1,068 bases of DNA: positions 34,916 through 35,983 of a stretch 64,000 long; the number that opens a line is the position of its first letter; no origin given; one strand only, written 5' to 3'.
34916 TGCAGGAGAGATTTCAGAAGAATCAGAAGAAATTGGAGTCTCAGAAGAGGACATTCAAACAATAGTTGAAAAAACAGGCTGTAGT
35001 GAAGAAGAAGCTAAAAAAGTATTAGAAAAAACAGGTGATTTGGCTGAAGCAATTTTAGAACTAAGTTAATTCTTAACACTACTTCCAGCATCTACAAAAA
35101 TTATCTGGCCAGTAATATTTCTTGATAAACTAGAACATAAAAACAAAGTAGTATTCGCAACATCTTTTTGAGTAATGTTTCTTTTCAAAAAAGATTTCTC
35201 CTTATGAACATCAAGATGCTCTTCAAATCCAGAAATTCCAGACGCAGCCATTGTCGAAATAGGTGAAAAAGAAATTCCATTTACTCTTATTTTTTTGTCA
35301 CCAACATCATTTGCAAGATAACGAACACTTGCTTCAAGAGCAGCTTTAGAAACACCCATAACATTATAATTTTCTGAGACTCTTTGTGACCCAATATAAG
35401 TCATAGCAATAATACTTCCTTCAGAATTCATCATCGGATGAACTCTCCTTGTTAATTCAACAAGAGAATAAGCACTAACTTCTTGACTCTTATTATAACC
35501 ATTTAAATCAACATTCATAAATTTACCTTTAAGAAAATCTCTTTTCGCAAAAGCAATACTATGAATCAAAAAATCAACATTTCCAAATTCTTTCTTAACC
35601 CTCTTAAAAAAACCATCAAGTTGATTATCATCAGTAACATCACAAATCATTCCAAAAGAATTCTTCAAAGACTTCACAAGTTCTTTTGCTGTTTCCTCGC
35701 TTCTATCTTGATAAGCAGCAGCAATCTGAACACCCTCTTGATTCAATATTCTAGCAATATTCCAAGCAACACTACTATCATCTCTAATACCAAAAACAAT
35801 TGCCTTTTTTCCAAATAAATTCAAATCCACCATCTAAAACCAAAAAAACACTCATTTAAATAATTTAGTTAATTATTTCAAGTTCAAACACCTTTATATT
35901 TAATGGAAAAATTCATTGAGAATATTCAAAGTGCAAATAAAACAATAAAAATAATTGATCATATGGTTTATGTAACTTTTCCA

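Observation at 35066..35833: Bacterial-type FabI enoyl-ACP reductase in an otherwise archaeal informational context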

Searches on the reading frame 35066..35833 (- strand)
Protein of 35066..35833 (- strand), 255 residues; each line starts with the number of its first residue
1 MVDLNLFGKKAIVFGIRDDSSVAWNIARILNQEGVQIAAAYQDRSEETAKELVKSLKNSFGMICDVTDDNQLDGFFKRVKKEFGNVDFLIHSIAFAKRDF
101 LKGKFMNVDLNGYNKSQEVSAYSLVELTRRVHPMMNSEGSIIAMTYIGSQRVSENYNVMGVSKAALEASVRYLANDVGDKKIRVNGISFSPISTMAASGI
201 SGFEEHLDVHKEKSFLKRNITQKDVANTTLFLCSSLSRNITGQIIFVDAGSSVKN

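Call 3: search_protein_families(library=pfam, proteins=[window:35066-35833:-], max_evalue=0.01)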
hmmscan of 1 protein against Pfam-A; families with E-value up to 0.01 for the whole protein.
window:35066-35833:- (255 aa): 3 families
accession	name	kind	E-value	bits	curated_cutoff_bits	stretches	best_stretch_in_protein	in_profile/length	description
PF13561.12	adh_short_C2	-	1.1e-78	264.6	27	1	15-251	1-235/236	Enoyl-(Acyl carrier protein) reductase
PF00106.31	adh_short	-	6e-21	75.2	26.6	1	23-197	13-187/195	short chain dehydrogenase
PF12241.14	Enoyl_reductase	-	0.0001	22.2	22.1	0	73-112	38-78/236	Trans-2-enoyl-CoA reductase catalytic region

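Call 4: search_protein_families(library=ncbifam, proteins=[window:35066-35833:-], max_evalue=0.01)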
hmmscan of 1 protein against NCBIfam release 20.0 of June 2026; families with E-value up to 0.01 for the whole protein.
window:35066-35833:- (255 aa): 200 families (the best 25 are shown)
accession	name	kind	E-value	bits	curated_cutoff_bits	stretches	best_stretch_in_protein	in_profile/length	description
NF005615.0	PRK07370.1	equivalog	2.8e-83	279.1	391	1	4-253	3-256/259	enoyl-ACP reductase FabI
NF006369.1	PRK08594.1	equivalog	9.8e-81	270.9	370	1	5-252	3-253/256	enoyl-ACP reductase FabI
NF005717.0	PRK07533.1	equivalog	1.3e-77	261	337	1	4-253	7-257/259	enoyl-ACP reductase FabI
NF006019.0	PRK08159.1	equivalog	9e-73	244.7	452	1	6-253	8-256/272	enoyl-ACP reductase FabI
NF006266.0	PRK08415.1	equivalog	2.1e-72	243.8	441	1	7-253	4-251/274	enoyl-ACP reductase FabI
NF004748.0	PRK06079.1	equivalog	5.8e-71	238.7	362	1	6-251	5-249/252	enoyl-ACP reductase FabI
NF005145.0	PRK06603.1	equivalog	2.9e-69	233.4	456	1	6-253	6-254/260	enoyl-ACP reductase FabI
NF005078.0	PRK06505.1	equivalog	9.1e-69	231.6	446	1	7-253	6-253/271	enoyl-ACP reductase FabI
NF005422.0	PRK06997.1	equivalog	2.7e-66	223.6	440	1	6-252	4-252/262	enoyl-ACP reductase FabI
NF006428.0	PRK08690.1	equivalog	5.8e-63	212.6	462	1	6-254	4-255/261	enoyl-ACP reductase FabI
NF005938.0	PRK07984.1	equivalog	5.8e-61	206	477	1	6-253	4-253/262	enoyl-ACP reductase FabI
NF005908.0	PRK07889.1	equivalog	1.5e-57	195.2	299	1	6-253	5-253/256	enoyl-ACP reductase FabI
NF005975.0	PRK08063.1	equivalog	1.2e-41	142.7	328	1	22-252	16-247/250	enoyl-[acyl-carrier-protein] reductase FabL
NF004957.0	PRK06300.1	equivalog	3.2e-41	141.5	356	2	69-253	103-287/299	enoyl-[acyl-carrier-protein] reductase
NF040631.2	InhA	exception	2.5e-40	138.7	430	1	7-250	4-257/257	NADH-dependent enoyl-ACP reductase InhA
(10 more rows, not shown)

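Call 5: search_solved_structures(query=window:35066-35833:-, show_alignments=3)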
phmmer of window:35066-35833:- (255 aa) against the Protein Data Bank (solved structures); distinct sequences matched with E-value up to 0.001: 374 (the best 60 are shown).
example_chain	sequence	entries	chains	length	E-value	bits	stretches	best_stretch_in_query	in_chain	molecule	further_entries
1ulu_A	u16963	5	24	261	1.6e-62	214.4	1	2-252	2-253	enoyl-acyl carrier protein reductase | ENOYL-[ACYL CARRIER PROTEIN] REDUCTASE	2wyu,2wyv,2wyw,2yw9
5ycr_A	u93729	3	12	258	9.7e-62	211.8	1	6-252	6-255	Enoyl-[acyl-carrier-protein] reductase [NADH] FabI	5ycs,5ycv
2qio_A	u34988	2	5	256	1e-61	211.7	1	6-252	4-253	Enoyl-(Acyl-carrier-protein) reductase | Enoyl-[acyl-carrier-protein] reductase (FabL) (NADPH)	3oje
3ojf_A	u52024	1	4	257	1.1e-61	211.7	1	6-252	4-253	Enoyl-[acyl-carrier-protein] reductase (FabL) (NADPH)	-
5ycx_A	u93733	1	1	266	1.1e-61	211.7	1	6-252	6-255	Enoyl-[acyl-carrier-protein] reductase [NADH] FabI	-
5tf4_A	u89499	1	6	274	4e-61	209.8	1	6-253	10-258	Enoyl-[acyl-carrier-protein] reductase [NADH]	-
4eit_A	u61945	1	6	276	4.1e-61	209.8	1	6-253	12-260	Enoyl-[acyl-carrier-protein] reductase [NADH]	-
3k2e_A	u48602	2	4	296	1.3e-59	204.8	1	6-252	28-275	Enoyl-(Acyl-carrier-protein) reductase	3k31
3oif_A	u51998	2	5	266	1.6e-57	198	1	4-251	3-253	Enoyl-[acyl-carrier-protein] reductase [NADH]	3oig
6ah9_A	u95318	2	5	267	2.6e-57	197.4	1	6-252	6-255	Enoyl-[acyl-carrier-protein] reductase [NADH]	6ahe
7umx_A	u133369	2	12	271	2.7e-57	197.3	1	6-252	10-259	Enoyl-[acyl-carrier-protein] reductase [NADH]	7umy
4zju_A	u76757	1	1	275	2.9e-57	197.2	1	6-252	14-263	Enoyl-[acyl-carrier-protein] reductase [NADH]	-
6k23_A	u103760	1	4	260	2.9e-57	197.2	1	6-252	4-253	Enoyl-[acyl-carrier-protein] reductase [NADH]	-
2pd3_A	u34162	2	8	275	4.2e-56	193.4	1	6-253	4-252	Enoyl-[acyl-carrier-protein] reductase [NADH]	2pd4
3grk_A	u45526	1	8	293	4.7e-56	193.2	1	6-252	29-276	Enoyl-(acyl-carrier-protein) reductase (NADH)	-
1c14_A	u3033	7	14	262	3.3e-53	183.9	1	6-253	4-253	ENOYL REDUCTASE | ENOYL-[ACYL-CARRIER-PROTEIN] REDUCTASE [NADH] | enoyl-[acyl-carrier-protein] reductase, NADH-dependent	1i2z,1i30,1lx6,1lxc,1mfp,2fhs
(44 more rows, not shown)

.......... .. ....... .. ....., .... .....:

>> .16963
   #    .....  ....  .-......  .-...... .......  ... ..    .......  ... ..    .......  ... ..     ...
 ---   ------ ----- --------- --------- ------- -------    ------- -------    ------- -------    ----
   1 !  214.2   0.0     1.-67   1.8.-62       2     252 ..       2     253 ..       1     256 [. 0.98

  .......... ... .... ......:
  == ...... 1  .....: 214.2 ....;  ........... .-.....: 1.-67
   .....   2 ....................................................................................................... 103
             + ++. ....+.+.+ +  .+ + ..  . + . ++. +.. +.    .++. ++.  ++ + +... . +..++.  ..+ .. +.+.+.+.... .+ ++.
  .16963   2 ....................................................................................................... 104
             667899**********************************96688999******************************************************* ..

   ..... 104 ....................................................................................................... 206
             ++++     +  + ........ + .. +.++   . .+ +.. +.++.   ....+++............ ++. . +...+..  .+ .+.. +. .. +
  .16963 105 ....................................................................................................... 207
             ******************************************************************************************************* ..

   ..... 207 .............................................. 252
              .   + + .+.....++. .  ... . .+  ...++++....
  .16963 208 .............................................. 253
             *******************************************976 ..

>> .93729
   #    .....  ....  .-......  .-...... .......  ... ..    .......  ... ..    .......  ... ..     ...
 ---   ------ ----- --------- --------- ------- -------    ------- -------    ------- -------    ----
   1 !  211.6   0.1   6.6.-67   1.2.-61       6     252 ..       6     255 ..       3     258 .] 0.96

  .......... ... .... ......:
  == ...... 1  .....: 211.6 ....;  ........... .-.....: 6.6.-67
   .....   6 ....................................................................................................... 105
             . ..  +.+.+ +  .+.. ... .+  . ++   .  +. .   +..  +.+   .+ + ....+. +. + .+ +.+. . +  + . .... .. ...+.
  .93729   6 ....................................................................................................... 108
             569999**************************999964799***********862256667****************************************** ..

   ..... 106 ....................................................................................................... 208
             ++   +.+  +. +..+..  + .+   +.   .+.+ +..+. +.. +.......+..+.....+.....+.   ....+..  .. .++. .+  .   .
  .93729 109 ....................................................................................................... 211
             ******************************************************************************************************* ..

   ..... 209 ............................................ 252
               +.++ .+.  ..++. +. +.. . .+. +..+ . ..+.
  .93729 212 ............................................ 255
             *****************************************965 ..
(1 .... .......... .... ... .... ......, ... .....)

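Call 11: find_homologous_proteins(query=window:35066-35833:-)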
Query window:35066-35833:- (255 aa): 8000 proteins with E <= 0.001 among 8000 candidates; the best 120 are listed.
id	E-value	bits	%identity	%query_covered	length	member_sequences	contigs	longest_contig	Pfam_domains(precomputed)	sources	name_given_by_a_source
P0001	4.3e-160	548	100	100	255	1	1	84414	PF13561.13,PF00106.32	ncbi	ncbi:MAG: enoyl-ACP reductase [archaeon]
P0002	7.5e-113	394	73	99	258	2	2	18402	PF13561.13,PF00106.32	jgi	-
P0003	8.2e-111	387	71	99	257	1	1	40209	PF13561.13,PF00106.32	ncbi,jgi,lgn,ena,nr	ncbi:MAG: enoyl-ACP reductase [Nanoarchaeota archaeon]|nr:enoyl-ACP reductase [Nanoarchaeota archaeo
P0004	1.6e-104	367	66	99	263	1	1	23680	PF13561.13,PF23441.1,PF00106.32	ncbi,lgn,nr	ncbi:enoyl-ACP reductase [Candidatus Pacearchaeota archaeon]|nr:enoyl-ACP reductase [Candidatus Pace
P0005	3.3e-101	356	65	99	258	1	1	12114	PF13561.13,PF00106.32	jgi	jgi:enoyl-[acyl-carrier protein] reductase I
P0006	8.4e-101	354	67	98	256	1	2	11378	PF13561.13,PF00106.32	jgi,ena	-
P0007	9.8e-101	354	64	99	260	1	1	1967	PF13561.13,PF00106.32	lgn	-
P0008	7.0e-100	351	65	99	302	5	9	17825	PF13561.13,PF00106.32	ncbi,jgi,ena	-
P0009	7.9e-99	348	64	100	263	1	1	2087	PF13561.13,PF00106.32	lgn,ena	-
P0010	5.1e-98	345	70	89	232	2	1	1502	PF13561.13,PF00106.32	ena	-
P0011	9.1e-98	345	62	99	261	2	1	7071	PF13561.13,PF00106.32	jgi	-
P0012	5.7e-97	342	55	98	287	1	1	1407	PF12241.15,PF13561.13,PF00106.32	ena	-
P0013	7.3e-97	342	64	99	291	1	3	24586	PF13561.13,PF23441.1,PF00106.32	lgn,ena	-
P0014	8.1e-97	341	62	99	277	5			PF13561.13,PF23441.1,PF00106.32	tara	tara:strand:+ start:6274 stop:7107 length:834 start_codon:yes stop_codon:yes gene_type:complete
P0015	7.0e-96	338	64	99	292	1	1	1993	PF13561.13,PF00106.32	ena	-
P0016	1.4e-95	337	62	99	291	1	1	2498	PF12241.15,PF13561.13,PF23441.1,PF00106.32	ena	-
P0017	2.9e-95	336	64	99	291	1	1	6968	PF13561.13,PF00106.32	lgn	-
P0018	3.0e-95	336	63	99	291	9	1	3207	PF13561.13,PF00106.32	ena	-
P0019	3.1e-95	336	64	99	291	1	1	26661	PF13561.13,PF00106.32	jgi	jgi:enoyl-[acyl-carrier protein] reductase I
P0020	5.4e-95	335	62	99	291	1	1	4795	PF13561.13,PF00106.32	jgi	-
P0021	6.7e-95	335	62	99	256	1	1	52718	PF12241.15,PF13561.13,PF23441.1,PF00106.32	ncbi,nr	ncbi:MAG: enoyl-ACP reductase [Patescibacteria group bacterium]|nr:enoyl-ACP reductase [Patescibacte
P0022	7.8e-95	335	63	98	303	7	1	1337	PF12241.15,PF13561.13,PF00106.32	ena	-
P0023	9.3e-95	335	63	99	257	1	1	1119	PF12241.15,PF13561.13,PF00106.32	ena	-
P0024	1.0e-94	335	62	99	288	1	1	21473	PF12241.15,PF13561.13,PF23441.1,PF00106.32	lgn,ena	-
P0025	2.2e-94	333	62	99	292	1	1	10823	PF13561.13,PF23441.1,PF00106.32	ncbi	-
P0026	2.2e-94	333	63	99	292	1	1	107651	PF13561.13,PF00106.32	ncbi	-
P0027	2.7e-94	333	62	99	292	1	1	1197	PF13561.13,PF23441.1,PF00106.32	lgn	-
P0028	5.6e-94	332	61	99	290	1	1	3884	PF13561.13,PF00106.32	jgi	jgi:enoyl-[acyl-carrier protein] reductase I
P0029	6.1e-94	332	63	99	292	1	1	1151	PF13561.13,PF00106.32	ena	-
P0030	6.3e-94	332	62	99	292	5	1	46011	PF13561.13,PF00106.32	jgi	jgi:enoyl-[acyl-carrier protein] reductase I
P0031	6.9e-94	332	63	99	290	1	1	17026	PF13561.13,PF00106.32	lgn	-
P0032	9.6e-94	331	61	99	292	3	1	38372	PF13561.13,PF00106.32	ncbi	-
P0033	1.2e-93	331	60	99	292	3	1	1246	PF13561.13,PF00106.32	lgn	-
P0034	1.3e-93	331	62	99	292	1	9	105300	PF13561.13,PF00106.32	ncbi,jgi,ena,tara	tara:strand:+ start:55344 stop:56222 length:879 start_codon:yes stop_codon:yes gene_type:complete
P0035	1.5e-93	331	62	98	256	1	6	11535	PF13561.13,PF00106.32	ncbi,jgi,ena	-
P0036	1.7e-93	330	62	99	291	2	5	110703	PF13561.13,PF00106.32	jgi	-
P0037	2.4e-93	330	62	99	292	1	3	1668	PF13561.13,PF23441.1,PF00106.32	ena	-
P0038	2.6e-93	330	60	99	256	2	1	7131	PF13561.13,PF00106.32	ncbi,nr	ncbi:enoyl-ACP reductase [Candidatus Woesearchaeota archaeon]|nr:enoyl-ACP reductase [Candidatus Woe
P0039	2.8e-93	330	62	99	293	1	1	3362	PF13561.13,PF23441.1,PF00106.32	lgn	-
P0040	3.2e-93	330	61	99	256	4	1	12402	PF13561.13,PF23441.1,PF00106.32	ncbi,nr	ncbi:MAG: enoyl-ACP reductase [Nanoarchaeota archaeon]|nr:enoyl-ACP reductase [Nanoarchaeota archaeo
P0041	4.3e-93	329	62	99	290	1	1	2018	PF12241.15,PF13561.13,PF23441.1,PF00106.32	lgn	-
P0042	4.4e-93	329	63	98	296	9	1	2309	PF12241.15,PF13561.13,PF00106.32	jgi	-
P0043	4.9e-93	329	63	99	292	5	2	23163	PF13561.13,PF00106.32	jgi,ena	-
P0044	5.4e-93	329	63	99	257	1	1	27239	PF12241.15,PF13561.13,PF00106.32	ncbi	-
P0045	7.3e-93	328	62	99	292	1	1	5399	PF13561.13,PF00106.32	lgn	-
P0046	8.1e-93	328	61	99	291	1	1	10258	PF13561.13,PF23441.1,PF00106.32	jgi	jgi:enoyl-[acyl-carrier protein] reductase I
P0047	8.2e-93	328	61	99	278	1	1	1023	PF13561.13,PF00106.32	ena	-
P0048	8.7e-93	328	61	99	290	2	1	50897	PF13561.13,PF00106.32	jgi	jgi:enoyl-[acyl-carrier protein] reductase I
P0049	1.1e-92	328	62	99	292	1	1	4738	PF13561.13,PF23441.1,PF00106.32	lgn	-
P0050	1.2e-92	328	61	99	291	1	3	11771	PF13561.13,PF00106.32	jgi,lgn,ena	-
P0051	1.6e-92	327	62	99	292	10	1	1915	PF13561.13,PF00106.32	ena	-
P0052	1.7e-92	327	63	98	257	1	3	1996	PF12241.15,PF13561.13,PF00106.32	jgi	-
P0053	1.9e-92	327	62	99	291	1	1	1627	PF13561.13,PF00106.32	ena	-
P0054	2.1e-92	327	61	99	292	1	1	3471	PF13561.13,PF23441.1,PF00106.32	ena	-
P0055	2.2e-92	327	59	99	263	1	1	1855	PF13561.13,PF00106.32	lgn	-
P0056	2.2e-92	327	62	99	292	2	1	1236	PF13561.13,PF00106.32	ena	-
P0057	2.3e-92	327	61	99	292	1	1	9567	PF13561.13,PF23441.1,PF00106.32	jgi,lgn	-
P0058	2.3e-92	327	62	98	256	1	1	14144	PF13561.13,PF00106.32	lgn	-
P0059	2.3e-92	327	61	99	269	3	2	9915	PF13561.13,PF00106.32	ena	-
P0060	2.3e-92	327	61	99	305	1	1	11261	PF13561.13,PF23441.1,PF00106.32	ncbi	-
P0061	2.4e-92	327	60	99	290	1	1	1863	PF13561.13,PF00106.32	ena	-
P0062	2.6e-92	327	60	99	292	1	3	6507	PF12241.15,PF13561.13,PF23441.1,PF00106.32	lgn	-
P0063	2.7e-92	327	63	98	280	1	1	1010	PF12241.15,PF13561.13,PF00106.32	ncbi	ncbi:MAG: enoyl-ACP reductase, partial [Nanoarchaeota archaeon]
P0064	2.9e-92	327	62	99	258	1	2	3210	PF12241.15,PF13561.13,PF00106.32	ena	-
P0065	3.0e-92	326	63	99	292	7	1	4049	PF13561.13,PF23441.1,PF00106.32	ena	-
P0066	3.0e-92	326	61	98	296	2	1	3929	PF12241.15,PF13561.13,PF00106.32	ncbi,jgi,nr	ncbi:MAG TPA: enoyl-ACP reductase [Candidatus Nanoarchaeia archaeon]|nr:enoyl-ACP reductase [Candida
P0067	3.5e-92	326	63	99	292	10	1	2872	PF13561.13,PF00106.32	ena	-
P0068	4.9e-92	326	58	99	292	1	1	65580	PF13561.13,PF23441.1,PF00106.32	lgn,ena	-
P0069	6.4e-92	325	62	99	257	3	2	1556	PF12241.15,PF13561.13,PF00106.32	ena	-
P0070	6.5e-92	325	62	99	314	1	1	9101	PF13561.13,PF23441.1,PF00106.32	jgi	jgi:enoyl-[acyl-carrier protein] reductase I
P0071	7.2e-92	325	60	99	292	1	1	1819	PF12241.15,PF13561.13,PF00106.32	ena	-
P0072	7.3e-92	325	63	99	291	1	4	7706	PF13561.13,PF00106.32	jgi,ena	-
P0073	7.7e-92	325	62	99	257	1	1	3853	PF12241.15,PF13561.13,PF00106.32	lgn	-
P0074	8.8e-92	325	61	98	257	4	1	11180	PF12241.15,PF13561.13,PF00106.32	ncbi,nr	ncbi:enoyl-ACP reductase [Candidatus Woesearchaeota archaeon]|nr:enoyl-ACP reductase [Candidatus Woe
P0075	9.9e-92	325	61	98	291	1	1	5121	PF13561.13,PF00106.32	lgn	-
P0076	1.0e-91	325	61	98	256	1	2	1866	PF12241.15,PF13561.13,PF00106.32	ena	-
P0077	1.1e-91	325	60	98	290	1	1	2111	PF13561.13,PF23441.1,PF00106.32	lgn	-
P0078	1.2e-91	325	61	98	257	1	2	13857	PF12241.15,PF13561.13,PF00106.32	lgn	-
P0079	1.3e-91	324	62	99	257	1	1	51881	PF12241.15,PF13561.13,PF00106.32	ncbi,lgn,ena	-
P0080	1.4e-91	324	62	98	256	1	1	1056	PF13561.13,PF00106.32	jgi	jgi:enoyl-[acyl-carrier protein] reductase I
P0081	1.5e-91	324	62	99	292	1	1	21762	PF13561.13,PF00106.32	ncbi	-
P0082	1.5e-91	324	62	98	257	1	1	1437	PF12241.15,PF13561.13,PF00106.32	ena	-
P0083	1.6e-91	324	61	99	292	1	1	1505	PF13561.13,PF23441.1,PF00106.32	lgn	-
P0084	1.6e-91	324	61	99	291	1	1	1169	PF13561.13,PF23441.1,PF00106.32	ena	-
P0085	1.6e-91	324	62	99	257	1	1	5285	PF12241.15,PF13561.13,PF00106.32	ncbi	-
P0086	1.7e-91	324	61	99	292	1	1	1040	PF13561.13,PF00106.32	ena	-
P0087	1.8e-91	324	60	99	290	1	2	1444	PF13561.13,PF23441.1,PF00106.32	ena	-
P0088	2.0e-91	324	62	98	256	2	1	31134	PF13561.13,PF00106.32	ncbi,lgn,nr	ncbi:MAG: enoyl-ACP reductase [Syntrophales bacterium]|nr:enoyl-ACP reductase [Syntrophales bacteriu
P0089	2.1e-91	324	62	99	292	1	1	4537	PF12241.15,PF13561.13,PF00106.32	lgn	-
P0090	2.2e-91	324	61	99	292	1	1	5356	PF13561.13,PF00106.32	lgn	-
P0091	2.7e-91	323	60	99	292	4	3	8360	PF13561.13,PF23441.1,PF00106.32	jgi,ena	-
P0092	2.8e-91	323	61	99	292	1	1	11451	PF13561.13,PF00106.32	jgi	jgi:enoyl-[acyl-carrier protein] reductase I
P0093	3.0e-91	323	62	98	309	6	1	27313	PF13561.13,PF00106.32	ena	-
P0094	3.0e-91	323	60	98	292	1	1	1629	PF13561.13,PF23441.1,PF00106.32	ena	-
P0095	3.2e-91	323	59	99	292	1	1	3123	PF13561.13,PF23441.1,PF00106.32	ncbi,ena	-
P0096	3.3e-91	323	62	99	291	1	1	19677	PF13561.13,PF23441.1,PF00106.32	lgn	-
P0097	3.6e-91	323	63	99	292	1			PF13561.13,PF23441.1,PF00106.32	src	-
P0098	3.6e-91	323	62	99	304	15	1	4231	PF13561.13,PF00106.32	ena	-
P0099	3.9e-91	323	62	99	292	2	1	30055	PF13561.13,PF23441.1,PF00106.32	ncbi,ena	-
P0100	4.2e-91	323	60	99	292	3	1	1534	PF13561.13,PF23441.1,PF00106.32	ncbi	-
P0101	4.4e-91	323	60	99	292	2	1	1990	PF13561.13,PF23441.1,PF00106.32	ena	-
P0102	5.0e-91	322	63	99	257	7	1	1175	PF12241.15,PF13561.13,PF00106.32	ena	-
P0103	5.0e-91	322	62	99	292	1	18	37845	PF13561.13,PF00106.32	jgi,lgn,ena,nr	nr:hypothetical protein [uncultured archaeon]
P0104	5.1e-91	322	64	99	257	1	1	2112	PF12241.15,PF13561.13,PF00106.32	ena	-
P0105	5.2e-91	322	60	99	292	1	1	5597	PF13561.13,PF23441.1,PF00106.32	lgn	-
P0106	5.3e-91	322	60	99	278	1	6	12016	PF13561.13,PF00106.32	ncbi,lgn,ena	-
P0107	5.4e-91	322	61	99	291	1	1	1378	PF13561.13,PF00106.32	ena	-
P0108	5.5e-91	322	61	99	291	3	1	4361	PF13561.13,PF00106.32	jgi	-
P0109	5.8e-91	322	60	99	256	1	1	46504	PF13561.13,PF23441.1,PF00106.32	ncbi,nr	ncbi:enoyl-ACP reductase [Candidatus Woesearchaeota archaeon]|nr:enoyl-ACP reductase [Candidatus Woe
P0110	5.9e-91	322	60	99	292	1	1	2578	PF13561.13,PF00106.32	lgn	-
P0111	6.3e-91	322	60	99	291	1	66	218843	PF13561.13,PF23441.1,PF00106.32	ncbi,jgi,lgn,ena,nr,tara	ncbi:MAG TPA: enoyl-ACP reductase [Candidatus Woesearchaeota archaeon]|jgi:enoyl-[acyl-carrier prote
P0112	8.8e-91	322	62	99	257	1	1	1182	PF12241.15,PF13561.13,PF00106.32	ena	-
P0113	9.3e-91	322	60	99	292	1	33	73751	PF13561.13,PF23441.1,PF00106.32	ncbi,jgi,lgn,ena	-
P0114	9.7e-91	322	61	99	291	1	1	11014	PF13561.13,PF23441.1,PF00106.32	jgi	jgi:enoyl-[acyl-carrier protein] reductase I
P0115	1.1e-90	321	62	99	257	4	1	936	PF12241.15,PF13561.13,PF00106.32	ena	-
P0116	1.1e-90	321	61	99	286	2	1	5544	PF13561.13,PF00106.32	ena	-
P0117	1.1e-90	321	62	99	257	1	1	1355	PF12241.15,PF13561.13,PF00106.32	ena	-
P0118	1.4e-90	321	60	99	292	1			PF13561.13,PF00106.32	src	-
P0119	1.4e-90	321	59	99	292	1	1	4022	PF13561.13,PF00106.32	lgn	-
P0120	1.4e-90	321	61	98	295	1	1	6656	PF12241.15,PF13561.13,PF00106.32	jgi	jgi:enoyl-[acyl-carrier protein] reductase I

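Call 21: find_encoding_contigs(protein=P0001, flank=10000, max_places=3)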
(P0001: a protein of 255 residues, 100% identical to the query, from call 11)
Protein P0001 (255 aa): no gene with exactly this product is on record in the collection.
